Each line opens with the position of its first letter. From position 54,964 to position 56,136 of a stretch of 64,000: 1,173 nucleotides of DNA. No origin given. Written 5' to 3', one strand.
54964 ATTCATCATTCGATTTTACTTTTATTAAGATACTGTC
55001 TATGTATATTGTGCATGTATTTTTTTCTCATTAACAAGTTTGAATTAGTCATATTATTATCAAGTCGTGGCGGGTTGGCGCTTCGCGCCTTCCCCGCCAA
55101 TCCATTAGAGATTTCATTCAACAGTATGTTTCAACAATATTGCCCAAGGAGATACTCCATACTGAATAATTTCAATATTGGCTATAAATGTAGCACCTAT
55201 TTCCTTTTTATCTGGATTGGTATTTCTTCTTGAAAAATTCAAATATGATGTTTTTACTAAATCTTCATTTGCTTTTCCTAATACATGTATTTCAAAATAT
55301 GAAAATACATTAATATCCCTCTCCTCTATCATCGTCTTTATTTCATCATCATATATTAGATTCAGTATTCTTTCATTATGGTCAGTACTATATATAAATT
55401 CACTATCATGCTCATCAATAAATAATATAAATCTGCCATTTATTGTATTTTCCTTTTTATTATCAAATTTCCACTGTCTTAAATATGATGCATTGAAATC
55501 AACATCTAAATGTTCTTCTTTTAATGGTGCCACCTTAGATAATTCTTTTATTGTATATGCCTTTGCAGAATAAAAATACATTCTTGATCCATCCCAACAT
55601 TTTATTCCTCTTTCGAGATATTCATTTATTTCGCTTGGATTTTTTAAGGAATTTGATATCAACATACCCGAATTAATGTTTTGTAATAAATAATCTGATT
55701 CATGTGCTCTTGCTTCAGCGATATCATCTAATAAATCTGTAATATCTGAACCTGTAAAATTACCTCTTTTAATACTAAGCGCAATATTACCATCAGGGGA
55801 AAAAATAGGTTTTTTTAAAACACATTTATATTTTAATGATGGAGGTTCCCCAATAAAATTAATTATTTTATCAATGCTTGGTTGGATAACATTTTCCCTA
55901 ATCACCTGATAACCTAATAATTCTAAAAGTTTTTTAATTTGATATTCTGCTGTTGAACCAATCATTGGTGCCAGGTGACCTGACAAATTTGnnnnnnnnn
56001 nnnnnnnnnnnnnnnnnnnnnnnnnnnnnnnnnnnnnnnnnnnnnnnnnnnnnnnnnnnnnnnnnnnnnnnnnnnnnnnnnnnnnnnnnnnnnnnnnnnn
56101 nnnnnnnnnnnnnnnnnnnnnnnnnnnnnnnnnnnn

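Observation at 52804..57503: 4.6-kb integrated rolling-circle replicon (integrase + RHH + iterons + phiX-like HUH Rep) in tRNA-Arg(CCT)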

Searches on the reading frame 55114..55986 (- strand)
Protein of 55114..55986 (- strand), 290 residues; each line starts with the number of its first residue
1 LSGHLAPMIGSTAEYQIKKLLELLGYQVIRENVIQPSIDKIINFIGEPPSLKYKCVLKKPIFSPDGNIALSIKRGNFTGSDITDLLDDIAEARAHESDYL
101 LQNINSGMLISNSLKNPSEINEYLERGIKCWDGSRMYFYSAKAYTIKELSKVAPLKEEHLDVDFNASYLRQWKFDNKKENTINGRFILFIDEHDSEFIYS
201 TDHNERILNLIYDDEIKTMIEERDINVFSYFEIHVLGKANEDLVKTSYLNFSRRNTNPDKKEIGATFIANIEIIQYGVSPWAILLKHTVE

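Call 4: search_protein_families(library=pfam, proteins=[window:55114-55986:-], max_evalue=1)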
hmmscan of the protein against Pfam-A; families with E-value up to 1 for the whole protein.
window:55114-55986:- (290 aa): 1 family
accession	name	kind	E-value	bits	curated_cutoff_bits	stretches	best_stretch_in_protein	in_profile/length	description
PF07676.18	PD40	-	0.79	10.2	20.9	0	60-67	14-21/38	WD40-like Beta Propeller Repeat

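Call 5: search_protein_families(library=phrogs, proteins=[window:55114-55986:-], max_evalue=0.1)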
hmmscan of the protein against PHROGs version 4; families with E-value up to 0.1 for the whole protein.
window:55114-55986:- (290 aa): 0 families

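Call 51: search_protein_families(library=ncbifam, proteins=[window:55114-55986:-], max_evalue=0.1)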
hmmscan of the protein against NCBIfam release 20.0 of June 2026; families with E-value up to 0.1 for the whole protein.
window:55114-55986:- (290 aa): 0 families

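Call 58: find_homologous_proteins(query=window:55114-55986:-)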
Query window:55114-55986:- (290 aa): 8 proteins with E <= 0.001 among 772 candidates.
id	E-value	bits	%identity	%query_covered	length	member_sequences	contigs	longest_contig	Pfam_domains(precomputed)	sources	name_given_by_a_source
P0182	6.3e-185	631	100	98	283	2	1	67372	-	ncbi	-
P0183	2.8e-137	475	73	99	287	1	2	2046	-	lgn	-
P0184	1.7e-126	439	69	99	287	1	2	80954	-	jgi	-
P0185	1.2e-110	387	62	98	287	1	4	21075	-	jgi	-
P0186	6.4e-100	352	56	98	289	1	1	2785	-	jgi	-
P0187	1.6e-88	315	53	98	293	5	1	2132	-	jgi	-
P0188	3.7e-86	307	54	94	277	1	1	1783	-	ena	-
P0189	2.4e-72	262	45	98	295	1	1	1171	-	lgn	-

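Call 66: search_protein_families(library=padloc, proteins=[window:55114-55986:-], max_evalue=0.01)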
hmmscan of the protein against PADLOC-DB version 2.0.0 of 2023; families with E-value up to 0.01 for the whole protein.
window:55114-55986:- (290 aa): 0 families

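Call 68: predict_structure(alignment_id=A3)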
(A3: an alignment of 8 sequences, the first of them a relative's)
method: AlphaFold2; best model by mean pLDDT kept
length: 283 residues; sequences in the alignment: 8
mean_pLDDT: 85.8   pTM: 0.84
mean pLDDT of the five models: 85.8, 85.2, 84.6, 84.0, 81.9
residues with pLDDT >= 90: 152; 70-90: 102; 50-70: 16; < 50: 13
segments of 3 or more residues with pLDDT < 50: 1-3, 274-283
pLDDT, mean of each block of 10 residues (from residue 1): 62 88 80 89 78 87 88 92 93 91 86 89 88 90 91 91 94 93 84 93 95 91 94 93 91 76 89 42 32
secondary structure, 60 per line:
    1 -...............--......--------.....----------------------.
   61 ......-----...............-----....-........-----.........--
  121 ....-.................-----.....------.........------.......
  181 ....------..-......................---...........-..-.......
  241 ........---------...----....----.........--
elements in order: H2-16 E19-24 E33-37 E60-66 H72-86 H92-95 E97-104 H110-118 E121-124 H126-142 E148-152 E159-167 E174-184 H194-215 E219-229 H234-248 E258-260 E265-268 H273-281
